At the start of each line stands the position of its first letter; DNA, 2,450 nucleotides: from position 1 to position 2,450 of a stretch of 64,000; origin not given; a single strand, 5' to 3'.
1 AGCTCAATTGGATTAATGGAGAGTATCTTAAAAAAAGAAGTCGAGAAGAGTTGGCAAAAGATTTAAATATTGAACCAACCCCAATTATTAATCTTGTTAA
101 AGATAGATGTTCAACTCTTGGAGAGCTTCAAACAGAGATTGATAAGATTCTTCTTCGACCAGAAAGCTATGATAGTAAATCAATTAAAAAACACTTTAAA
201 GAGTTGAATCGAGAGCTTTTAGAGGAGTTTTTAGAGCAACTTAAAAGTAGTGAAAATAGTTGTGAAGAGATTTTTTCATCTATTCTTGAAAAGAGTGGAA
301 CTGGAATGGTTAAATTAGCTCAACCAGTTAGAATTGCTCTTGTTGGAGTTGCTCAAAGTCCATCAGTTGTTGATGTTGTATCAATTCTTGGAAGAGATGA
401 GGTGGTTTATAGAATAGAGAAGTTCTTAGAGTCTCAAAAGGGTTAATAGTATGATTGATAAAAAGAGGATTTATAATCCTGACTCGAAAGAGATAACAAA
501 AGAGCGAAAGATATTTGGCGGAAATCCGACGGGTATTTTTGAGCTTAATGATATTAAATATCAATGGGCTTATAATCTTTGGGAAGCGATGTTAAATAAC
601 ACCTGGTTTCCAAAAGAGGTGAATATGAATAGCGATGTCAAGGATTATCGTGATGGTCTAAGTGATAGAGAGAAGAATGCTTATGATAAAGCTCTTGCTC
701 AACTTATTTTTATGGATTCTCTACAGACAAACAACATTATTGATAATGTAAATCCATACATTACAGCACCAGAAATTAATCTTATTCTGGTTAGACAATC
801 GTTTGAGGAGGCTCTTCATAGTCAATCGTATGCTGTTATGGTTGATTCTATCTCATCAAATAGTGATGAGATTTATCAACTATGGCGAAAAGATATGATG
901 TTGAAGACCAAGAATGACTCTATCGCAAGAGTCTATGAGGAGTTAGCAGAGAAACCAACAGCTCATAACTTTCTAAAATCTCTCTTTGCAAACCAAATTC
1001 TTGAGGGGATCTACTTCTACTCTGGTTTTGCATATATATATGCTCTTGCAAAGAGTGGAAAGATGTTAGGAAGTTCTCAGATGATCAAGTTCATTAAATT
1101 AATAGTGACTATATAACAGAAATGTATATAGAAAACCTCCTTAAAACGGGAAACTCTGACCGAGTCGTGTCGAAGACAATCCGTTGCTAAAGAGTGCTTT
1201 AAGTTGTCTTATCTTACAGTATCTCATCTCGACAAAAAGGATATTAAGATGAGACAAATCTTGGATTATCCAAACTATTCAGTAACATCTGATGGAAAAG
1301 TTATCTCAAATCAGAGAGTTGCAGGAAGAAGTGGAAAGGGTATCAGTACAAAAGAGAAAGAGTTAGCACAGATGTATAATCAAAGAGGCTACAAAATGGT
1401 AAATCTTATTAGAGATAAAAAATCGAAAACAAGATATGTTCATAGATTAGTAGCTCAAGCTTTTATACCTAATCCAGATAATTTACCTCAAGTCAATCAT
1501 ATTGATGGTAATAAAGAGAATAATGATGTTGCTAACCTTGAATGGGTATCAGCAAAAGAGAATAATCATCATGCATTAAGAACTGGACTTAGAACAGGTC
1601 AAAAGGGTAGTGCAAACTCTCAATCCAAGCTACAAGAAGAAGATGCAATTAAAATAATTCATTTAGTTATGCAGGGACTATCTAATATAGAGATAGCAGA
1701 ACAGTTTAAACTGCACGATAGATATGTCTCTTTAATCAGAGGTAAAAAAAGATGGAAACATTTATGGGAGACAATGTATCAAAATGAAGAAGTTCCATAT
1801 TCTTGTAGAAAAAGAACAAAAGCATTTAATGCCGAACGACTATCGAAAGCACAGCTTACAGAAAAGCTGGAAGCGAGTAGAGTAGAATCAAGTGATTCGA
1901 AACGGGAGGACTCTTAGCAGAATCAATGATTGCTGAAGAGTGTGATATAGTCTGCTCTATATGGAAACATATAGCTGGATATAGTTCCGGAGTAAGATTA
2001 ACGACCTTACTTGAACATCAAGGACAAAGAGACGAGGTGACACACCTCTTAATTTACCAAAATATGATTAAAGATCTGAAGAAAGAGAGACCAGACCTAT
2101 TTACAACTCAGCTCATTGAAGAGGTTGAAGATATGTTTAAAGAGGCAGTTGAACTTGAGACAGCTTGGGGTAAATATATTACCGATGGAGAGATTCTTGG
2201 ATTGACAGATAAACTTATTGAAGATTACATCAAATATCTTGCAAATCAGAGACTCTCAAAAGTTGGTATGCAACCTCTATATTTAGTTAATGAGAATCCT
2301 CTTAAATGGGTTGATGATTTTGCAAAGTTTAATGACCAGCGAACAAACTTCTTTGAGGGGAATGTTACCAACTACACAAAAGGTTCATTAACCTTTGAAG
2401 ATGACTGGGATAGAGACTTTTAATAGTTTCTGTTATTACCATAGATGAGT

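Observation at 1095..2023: Group I intron with an HNH homing endonuclease splits nrdB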

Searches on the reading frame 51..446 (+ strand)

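Call 54: search_protein_families(library=ncbifam, proteins=[window:51-446:+], max_evalue=0.00001)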
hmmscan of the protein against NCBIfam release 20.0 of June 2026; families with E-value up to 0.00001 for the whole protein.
window:51-446:+ (131 aa): 1 family
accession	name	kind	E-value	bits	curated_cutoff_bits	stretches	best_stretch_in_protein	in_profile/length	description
TIGR00464.1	gltX_bact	equivalog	2.4e-15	56.4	289.95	1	11-127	348-469/470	glutamate--tRNA ligase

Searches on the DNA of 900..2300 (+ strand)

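Call 3: search_rna_families(source=window, start=900, end=2300, threshold=evalue, max_evalue=10, show_alignments=3)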
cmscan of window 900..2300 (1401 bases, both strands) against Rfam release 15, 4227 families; matches with E-value up to 10: 8.
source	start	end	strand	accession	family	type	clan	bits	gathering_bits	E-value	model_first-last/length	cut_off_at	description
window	1513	1645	+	RF02154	NCRUPAR_1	Gene; lncRNA;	-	24.3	50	6.7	1-140/140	no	Non-protein coding RNA, upstream of F2R/PAR1 conserved region 1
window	1362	1457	+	RF02446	SpR18_sRNA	Gene; sRNA;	-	20.6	60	7.9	1-132/132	no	Streptococcus sRNA SpR18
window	1944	1972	+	RF00028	Intron_gpI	Intron;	-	20.4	50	0.016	223-251/253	no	Group I catalytic intron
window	961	1078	+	RF00697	mir-186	Gene; miRNA;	-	18.6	70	2.2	1-82/82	no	mir-186 microRNA precursor family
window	1436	1534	+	RF02511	PYLIS_4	Cis-reg;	-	18.6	50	6.7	1-100/100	no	Pyrrolysine insertion sequence TetR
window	1197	1266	+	RF01024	mir-944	Gene; miRNA;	-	17.7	100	6.7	1-88/88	no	mir-944 microRNA precursor family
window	1275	1408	+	RF01500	Afu_198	Gene; snRNA; snoRNA; CD-box;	-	14.4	40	6.2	1-149/149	no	A. fumigatus snoRNA Afu_198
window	1274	1388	-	RF01956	NEAT1_2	Gene; lncRNA;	-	14.2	60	4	1-116/116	no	Nuclear enriched abundant transcript 1 conserved region 2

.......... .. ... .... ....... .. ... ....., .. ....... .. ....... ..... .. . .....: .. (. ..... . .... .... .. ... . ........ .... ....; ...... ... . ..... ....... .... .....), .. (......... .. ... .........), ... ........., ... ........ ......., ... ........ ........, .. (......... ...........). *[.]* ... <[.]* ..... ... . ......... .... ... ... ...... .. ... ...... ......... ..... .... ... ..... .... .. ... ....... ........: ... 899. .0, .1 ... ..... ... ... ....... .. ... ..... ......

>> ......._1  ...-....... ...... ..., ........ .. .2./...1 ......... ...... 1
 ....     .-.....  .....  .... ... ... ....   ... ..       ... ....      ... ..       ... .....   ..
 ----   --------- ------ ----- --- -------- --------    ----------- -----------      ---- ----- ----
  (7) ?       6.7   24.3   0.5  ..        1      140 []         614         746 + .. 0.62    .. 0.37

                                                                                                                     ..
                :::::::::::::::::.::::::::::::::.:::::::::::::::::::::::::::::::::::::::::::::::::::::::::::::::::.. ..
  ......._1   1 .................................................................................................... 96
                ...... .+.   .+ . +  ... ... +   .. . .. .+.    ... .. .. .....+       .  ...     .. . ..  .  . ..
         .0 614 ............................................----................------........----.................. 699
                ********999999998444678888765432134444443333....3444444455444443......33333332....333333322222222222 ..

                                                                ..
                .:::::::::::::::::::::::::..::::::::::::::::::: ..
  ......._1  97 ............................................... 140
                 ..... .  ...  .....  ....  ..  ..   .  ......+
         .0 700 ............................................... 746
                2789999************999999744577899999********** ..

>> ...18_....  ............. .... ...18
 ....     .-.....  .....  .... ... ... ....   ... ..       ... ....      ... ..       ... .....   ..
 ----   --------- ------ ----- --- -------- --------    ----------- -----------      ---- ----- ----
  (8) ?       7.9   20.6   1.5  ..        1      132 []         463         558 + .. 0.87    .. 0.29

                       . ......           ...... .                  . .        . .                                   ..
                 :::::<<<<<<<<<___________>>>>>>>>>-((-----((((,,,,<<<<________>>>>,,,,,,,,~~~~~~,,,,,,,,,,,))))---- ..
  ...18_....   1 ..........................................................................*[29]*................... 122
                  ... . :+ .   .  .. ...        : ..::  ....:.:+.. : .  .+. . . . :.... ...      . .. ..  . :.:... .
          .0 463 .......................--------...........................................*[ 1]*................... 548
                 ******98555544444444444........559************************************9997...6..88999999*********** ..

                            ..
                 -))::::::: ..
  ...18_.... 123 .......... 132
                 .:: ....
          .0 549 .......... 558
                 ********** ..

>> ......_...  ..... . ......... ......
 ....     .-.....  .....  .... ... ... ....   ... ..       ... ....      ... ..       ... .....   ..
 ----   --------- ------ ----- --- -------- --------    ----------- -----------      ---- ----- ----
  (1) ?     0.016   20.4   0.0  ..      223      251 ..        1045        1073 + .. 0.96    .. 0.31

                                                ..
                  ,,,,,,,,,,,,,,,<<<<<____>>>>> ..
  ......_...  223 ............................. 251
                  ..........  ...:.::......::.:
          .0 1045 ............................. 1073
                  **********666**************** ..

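Call 13: search_dna_similar(query=window:1095-2023:+, collection=phages, mode=distant, max_evalue=0.01)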
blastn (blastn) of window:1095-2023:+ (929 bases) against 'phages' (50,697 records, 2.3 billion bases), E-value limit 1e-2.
Records with a match: 1199; places in all: 1435; records where one place covers at least 80% of the query: 0.
Best place of each record, by identity: >=99% 13; 95-99% 22; 90-95% 58; 80-90% 300; 60-80% 806.
By first word of the organism name: Staphylococcus 250; Escherichia 221; Enterococcus 110; Bacillus 65; Lactococcus 60; Vibrio 57; Pseudomonas 55; Salmonella 48; Bacteroides 26; Yersinia 23; and 49 more.
By host as written in the record: - 150; Escherichia coli 108; Staphylococcus aureus 82; Lactococcus lactis 48; Enterococcus faecalis 32; Bacteroides intestinalis DSM 108646 24; Pseudomonas aeruginosa 23; Escherichia coli B 20; and 334 more.
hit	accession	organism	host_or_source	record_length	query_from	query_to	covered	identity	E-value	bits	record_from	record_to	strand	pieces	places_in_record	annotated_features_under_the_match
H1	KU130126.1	Pseudomonas phage vB_PsyM_KIL1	Pseudomonas syringae pv. porri LMG 28495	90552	3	876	24%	72.9%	8e-8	118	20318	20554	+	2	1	putative terminase large subunit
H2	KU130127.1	Pseudomonas phage vB_PsyM_KIL2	Pseudomonas syringae pv. porri LMG 28495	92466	3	876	24%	72.9%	8e-8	118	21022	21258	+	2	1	putative terminase large subunit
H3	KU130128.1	Pseudomonas phage vB_PsyM_KIL3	Pseudomonas syringae pv. porri LMG 28495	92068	3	876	24%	72.9%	8e-8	118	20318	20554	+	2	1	putative terminase large subunit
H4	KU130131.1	Pseudomonas phage vB_PsyM_KIL3b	Pseudomonas syringae pv. porri LMG 28495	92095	3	876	24%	72.9%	8e-8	118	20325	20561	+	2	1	putative terminase large subunit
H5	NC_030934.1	Pseudomonas phage vB_PsyM_KIL1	Pseudomonas syringae pv. porri LMG 28495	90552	3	876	24%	72.9%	8e-8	118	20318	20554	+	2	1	terminase large subunit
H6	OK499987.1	Bacillus phage vB_BanS_MrDarsey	Bacillus anthracis Sterne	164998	331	551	24%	67.4%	1e-5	58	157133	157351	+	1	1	HNH endonuclease IV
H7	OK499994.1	Bacillus phage vB_BanS_Skywalker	Bacillus anthracis Sterne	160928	331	551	24%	67.4%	1e-5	58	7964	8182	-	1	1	HNH endonuclease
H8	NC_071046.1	Bacillus phage vB_BanS_Skywalker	Bacillus anthracis Sterne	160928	331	551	24%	67.4%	1e-5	58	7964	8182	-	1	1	HNH endonuclease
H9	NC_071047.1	Bacillus phage vB_BanS_MrDarsey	Bacillus anthracis Sterne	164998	331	551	24%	67.4%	1e-5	58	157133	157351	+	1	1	HNH endonuclease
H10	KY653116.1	Staphylococcus phage IME1318_01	Staphylococcus haemolyticus IME1318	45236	309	500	21%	73.6%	3e-20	105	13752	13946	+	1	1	deoxyuridine 5'-triphosphate nucleotidohydrolase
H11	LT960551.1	Yersinia phage fHe-Yen9-04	-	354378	741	929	20%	70.5%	3e-14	87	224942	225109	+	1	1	g300: Ribonucleotide reductase of class Ia (aerobic), beta subunit | ribosome_binding_site | g299: hypothetical protein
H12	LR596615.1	Yersinia phage fHe-Yen9-04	-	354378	741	929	20%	70.5%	3e-14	87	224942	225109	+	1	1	g300: Ribonucleotide reductase of class Ia (aerobic), beta subunit | ribosome_binding_site | g299: hypothetical protein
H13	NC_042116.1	Yersinia phage fHe-Yen9-04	-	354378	741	929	20%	70.5%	3e-14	87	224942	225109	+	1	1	g300: Ribonucleotide reductase of class Ia (aerobic), beta subunit | ribosome_binding_site | g299: hypothetical protein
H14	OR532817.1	Klebsiella phage RCIP0023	Klebsiella pneumoniae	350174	712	881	18%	70.9%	9e-14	84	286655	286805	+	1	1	hypothetical protein | intron-associated endonuclease 1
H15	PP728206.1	Klebsiella phage vB_KpnM_W12-3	Klebsiella pneumoniae KBN10P05309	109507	712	881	18%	70.9%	9e-14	84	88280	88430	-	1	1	record has no annotation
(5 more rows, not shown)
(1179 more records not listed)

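Call 44: get_annotated_region(hit=H11, flank=2500)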
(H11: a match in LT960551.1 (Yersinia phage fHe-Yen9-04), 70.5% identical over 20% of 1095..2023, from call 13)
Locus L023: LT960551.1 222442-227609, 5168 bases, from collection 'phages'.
description: Yersinia phage fHe-Yen9-04 genome assembly, complete genome: monopartite.
organism: Yersinia phage fHe-Yen9-04 (NCBI taxid 2052742)
taxonomy: Viruses; Duplodnaviria; Heunggongvirae; Uroviricota; Caudoviricetes; Eneladusvirus; Eneladusvirus Yen904
host: -; source: -; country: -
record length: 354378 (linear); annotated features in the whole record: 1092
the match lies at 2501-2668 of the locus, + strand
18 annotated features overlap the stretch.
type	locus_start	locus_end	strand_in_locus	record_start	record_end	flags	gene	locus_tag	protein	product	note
CDS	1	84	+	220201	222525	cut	g296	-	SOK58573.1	Ribonucleotide reductase of class Ia (aerobic), alpha subunit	-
regulatory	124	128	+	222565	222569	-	-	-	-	ribosome_binding_site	-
CDS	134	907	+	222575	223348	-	g297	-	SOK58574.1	hypothetical protein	-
regulatory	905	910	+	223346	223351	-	-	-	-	ribosome_binding_site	-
CDS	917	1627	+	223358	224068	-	g298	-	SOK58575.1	Ribonucleotide reductase of class Ia (aerobic), beta subunit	-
regulatory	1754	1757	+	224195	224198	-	-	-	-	ribosome_binding_site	-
CDS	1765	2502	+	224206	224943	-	g299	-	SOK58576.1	hypothetical protein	-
regulatory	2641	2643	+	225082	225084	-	-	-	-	ribosome_binding_site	-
CDS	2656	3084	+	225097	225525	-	g300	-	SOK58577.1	Ribonucleotide reductase of class Ia (aerobic), beta subunit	-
regulatory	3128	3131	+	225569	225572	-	-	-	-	ribosome_binding_site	-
CDS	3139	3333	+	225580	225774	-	g301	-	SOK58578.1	hypothetical protein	-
regulatory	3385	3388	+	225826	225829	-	-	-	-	ribosome_binding_site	-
CDS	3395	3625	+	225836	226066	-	g302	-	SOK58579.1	hypothetical protein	-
regulatory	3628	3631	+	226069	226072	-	-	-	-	ribosome_binding_site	-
CDS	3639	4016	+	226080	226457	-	g303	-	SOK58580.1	hypothetical protein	-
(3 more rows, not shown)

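Call 55: search_rna_families(sources=[L007, L006, L023], threshold=evalue, max_evalue=0.01, show_alignments=2)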
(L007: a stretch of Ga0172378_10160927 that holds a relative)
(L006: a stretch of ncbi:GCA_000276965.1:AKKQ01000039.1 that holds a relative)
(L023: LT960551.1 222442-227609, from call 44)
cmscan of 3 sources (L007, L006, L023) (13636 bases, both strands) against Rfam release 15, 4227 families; matches with E-value up to 0.01: 2.
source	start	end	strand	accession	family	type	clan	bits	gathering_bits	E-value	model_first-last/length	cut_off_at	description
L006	1927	2312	+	RF00028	Intron_gpI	Intron;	-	56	50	3.3e-12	1-253/253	no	Group I catalytic intron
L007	622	907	+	RF00028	Intron_gpI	Intron;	-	42.3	50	4.3e-08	1-253/253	no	Group I catalytic intron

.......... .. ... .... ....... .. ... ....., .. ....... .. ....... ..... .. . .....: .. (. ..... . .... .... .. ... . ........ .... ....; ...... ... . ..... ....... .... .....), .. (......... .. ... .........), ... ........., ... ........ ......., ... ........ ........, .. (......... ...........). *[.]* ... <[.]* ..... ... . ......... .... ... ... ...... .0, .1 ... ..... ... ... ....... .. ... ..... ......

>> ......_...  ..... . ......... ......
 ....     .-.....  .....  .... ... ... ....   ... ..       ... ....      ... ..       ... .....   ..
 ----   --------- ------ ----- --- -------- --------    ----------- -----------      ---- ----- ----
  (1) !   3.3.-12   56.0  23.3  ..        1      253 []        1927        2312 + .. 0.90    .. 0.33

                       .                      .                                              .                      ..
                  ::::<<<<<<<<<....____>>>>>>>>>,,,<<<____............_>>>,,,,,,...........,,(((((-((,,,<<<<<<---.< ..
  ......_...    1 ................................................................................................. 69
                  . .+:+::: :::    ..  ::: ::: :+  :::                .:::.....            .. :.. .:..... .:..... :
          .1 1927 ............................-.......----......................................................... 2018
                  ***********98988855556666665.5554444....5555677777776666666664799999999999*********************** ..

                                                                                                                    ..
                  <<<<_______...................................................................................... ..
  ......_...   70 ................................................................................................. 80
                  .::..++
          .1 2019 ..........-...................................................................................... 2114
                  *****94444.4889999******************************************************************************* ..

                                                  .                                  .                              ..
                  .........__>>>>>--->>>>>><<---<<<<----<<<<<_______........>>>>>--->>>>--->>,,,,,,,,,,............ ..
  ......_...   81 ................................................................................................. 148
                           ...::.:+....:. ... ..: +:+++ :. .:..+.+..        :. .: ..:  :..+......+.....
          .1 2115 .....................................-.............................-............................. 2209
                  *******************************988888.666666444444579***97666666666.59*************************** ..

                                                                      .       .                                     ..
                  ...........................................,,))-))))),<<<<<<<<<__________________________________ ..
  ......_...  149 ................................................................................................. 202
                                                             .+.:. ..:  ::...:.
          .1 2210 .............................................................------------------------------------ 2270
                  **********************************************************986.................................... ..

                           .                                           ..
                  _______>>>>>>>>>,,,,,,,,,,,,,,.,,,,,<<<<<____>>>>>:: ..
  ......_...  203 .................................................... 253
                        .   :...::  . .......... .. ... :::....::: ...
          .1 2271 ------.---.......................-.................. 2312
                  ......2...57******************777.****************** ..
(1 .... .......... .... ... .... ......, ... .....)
